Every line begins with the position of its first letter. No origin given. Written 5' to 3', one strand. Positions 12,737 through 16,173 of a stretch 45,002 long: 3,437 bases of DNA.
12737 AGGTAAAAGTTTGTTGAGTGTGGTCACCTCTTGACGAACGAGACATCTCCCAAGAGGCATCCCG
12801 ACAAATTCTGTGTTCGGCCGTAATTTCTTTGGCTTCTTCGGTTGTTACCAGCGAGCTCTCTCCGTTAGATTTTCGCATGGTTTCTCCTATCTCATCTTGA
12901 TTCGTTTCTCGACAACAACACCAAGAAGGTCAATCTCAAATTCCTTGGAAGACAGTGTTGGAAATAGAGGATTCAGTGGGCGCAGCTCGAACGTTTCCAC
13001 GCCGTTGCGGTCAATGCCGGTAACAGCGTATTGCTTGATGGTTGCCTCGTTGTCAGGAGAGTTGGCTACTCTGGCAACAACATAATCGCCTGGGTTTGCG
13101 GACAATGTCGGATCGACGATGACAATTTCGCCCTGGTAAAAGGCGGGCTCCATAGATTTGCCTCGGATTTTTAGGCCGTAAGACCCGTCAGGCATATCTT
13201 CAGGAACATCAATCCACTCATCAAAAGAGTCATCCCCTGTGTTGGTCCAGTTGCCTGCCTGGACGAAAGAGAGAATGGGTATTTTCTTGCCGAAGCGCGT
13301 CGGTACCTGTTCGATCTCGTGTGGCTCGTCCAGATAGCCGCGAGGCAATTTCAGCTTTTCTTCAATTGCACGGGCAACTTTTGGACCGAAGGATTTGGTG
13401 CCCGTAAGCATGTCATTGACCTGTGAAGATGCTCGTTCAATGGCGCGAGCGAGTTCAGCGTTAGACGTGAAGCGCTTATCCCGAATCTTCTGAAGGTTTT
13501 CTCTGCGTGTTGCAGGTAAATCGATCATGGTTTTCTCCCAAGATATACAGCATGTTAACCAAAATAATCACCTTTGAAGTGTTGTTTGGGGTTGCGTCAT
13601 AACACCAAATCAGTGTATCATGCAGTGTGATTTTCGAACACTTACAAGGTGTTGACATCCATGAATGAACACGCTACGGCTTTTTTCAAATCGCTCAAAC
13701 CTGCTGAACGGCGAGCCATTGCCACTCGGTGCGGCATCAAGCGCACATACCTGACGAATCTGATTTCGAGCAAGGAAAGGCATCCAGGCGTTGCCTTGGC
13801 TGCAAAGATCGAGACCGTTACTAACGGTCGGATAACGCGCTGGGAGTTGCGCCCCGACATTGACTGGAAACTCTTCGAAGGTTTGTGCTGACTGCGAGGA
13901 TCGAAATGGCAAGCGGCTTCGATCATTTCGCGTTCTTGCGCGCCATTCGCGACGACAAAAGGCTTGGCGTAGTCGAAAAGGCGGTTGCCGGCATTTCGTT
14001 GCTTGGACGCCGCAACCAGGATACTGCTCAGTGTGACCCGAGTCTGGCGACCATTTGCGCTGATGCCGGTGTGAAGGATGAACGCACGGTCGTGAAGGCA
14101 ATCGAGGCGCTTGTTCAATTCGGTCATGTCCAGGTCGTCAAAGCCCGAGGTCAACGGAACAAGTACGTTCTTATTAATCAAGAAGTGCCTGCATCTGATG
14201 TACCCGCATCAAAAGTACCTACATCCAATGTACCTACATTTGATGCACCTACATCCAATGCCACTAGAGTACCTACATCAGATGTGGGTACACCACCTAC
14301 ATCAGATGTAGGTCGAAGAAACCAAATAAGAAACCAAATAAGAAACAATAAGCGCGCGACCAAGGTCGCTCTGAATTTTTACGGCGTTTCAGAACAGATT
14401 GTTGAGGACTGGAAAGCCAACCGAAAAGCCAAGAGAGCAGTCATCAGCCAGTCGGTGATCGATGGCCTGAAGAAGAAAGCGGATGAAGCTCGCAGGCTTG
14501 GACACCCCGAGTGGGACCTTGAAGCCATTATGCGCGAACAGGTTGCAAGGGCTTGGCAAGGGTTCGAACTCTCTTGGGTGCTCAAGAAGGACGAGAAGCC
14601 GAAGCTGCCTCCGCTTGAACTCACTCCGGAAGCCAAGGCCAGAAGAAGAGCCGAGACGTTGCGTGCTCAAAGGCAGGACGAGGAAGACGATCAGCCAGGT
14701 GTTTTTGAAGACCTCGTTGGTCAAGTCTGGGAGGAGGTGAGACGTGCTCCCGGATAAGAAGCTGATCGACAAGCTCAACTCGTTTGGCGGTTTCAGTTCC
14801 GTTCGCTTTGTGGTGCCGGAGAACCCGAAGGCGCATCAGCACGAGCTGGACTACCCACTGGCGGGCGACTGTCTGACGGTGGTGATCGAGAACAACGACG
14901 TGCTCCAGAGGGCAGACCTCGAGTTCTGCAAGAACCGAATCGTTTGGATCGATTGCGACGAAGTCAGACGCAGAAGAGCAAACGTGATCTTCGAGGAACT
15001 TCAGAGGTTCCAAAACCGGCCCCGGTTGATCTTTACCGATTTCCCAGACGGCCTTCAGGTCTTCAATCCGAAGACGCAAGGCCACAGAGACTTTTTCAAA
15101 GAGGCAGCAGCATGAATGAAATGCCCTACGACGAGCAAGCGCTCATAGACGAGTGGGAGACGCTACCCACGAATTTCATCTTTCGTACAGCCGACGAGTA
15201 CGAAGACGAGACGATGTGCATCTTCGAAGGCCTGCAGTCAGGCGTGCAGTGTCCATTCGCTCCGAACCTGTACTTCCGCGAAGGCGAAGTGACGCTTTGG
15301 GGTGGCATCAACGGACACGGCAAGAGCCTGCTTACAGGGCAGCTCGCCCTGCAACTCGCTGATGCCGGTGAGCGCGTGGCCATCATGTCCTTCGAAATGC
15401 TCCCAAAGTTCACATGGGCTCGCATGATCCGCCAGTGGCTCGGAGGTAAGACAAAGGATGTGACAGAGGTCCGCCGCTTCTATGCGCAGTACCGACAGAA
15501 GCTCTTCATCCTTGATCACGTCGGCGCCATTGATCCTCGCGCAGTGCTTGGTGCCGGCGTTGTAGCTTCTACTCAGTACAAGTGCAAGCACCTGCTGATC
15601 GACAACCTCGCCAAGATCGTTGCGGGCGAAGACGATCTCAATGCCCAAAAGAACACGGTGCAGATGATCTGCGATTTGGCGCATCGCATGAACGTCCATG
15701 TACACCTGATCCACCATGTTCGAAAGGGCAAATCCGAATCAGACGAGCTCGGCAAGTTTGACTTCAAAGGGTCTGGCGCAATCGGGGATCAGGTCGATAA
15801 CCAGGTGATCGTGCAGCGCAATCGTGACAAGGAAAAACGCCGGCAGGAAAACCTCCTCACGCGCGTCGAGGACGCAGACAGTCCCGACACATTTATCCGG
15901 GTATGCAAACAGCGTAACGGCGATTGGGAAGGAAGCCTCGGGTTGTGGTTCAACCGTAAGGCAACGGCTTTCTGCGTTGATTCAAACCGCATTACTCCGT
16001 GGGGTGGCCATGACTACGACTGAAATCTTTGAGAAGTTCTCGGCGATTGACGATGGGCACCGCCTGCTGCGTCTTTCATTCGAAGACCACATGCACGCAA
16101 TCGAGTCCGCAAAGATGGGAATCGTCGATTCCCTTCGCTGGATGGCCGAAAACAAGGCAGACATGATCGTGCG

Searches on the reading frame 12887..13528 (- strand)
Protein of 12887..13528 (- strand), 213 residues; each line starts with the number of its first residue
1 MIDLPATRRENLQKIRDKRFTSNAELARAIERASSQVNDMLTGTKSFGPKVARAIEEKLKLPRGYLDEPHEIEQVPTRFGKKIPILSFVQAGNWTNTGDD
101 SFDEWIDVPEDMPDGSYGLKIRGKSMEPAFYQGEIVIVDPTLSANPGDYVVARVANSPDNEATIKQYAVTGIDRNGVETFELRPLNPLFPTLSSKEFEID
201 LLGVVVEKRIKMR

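Call 29: search_protein_families(library=phrogs, max_evalue=0.00001, proteins=[window:12887-13528:-])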
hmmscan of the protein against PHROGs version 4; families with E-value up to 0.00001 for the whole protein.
window:12887-13528:- (213 aa): 5 families
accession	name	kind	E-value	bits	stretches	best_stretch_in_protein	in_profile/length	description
phrog_4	-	transcription regulation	1.6e-28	100.8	1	10-211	139-338/400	transcriptional repressor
phrog_8558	-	unknown function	3.4e-17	63.7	1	108-212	12-111/114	-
phrog_5736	-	transcription regulation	2.4e-13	51.4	1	7-72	6-71/133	transcriptional regulator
phrog_12107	-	transcription regulation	2.4e-07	31.8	1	1-73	1-80/142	transcriptional repressor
phrog_811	-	DNA, RNA and nucleotide metabolism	6.5e-07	30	1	95-206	24-129/140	UmuD-like protein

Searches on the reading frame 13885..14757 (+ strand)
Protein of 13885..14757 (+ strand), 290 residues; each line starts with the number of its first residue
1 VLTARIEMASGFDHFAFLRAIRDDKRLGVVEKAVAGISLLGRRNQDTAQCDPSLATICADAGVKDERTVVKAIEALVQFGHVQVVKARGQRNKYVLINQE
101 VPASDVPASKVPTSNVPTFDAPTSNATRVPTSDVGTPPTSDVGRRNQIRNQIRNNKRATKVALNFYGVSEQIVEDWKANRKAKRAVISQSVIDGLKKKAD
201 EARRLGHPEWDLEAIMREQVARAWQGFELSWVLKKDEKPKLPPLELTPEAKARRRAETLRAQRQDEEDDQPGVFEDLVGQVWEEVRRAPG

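Call 29: search_protein_families(library=phrogs, max_evalue=0.00001, proteins=[window:13885-14757:+])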
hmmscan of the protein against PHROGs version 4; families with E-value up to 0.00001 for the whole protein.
window:13885-14757:+ (290 aa): 4 families
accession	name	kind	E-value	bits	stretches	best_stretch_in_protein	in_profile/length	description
phrog_678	-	DNA, RNA and nucleotide metabolism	6.5e-17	63.1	1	49-247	83-301/346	replication initiation O-like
phrog_18020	-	DNA, RNA and nucleotide metabolism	4.1e-08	34.3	1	53-188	55-173/248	replication initiation O-like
phrog_270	-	DNA, RNA and nucleotide metabolism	5.4e-08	33.6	1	21-154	39-152/383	replication initiation protein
phrog_6451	-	DNA, RNA and nucleotide metabolism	3.1e-07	31.4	1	144-242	156-248/272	primosomal protein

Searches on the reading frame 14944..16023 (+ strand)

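Call 29: search_protein_families(library=phrogs, max_evalue=0.00001, proteins=[window:14944-16023:+])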
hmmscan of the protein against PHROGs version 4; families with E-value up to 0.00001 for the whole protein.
window:14944-16023:+ (359 aa): 5 families
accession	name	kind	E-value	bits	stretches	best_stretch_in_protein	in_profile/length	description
phrog_5482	-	unknown function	3.2e-50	171.8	1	104-344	39-297/341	-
phrog_239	-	DNA, RNA and nucleotide metabolism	5.3e-46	158.9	1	111-339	355-592/801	DNA primase/helicase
phrog_19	-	DNA, RNA and nucleotide metabolism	7.6e-12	45.9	1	111-339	350-574/621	DnaB-like replicative helicase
phrog_243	-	DNA, RNA and nucleotide metabolism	3.3e-08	33.8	0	212-330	141-248/273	DnaB-like replicative helicase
phrog_23248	-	DNA, RNA and nucleotide metabolism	9.8e-06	26.4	0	273-343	2-79/111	DNA primase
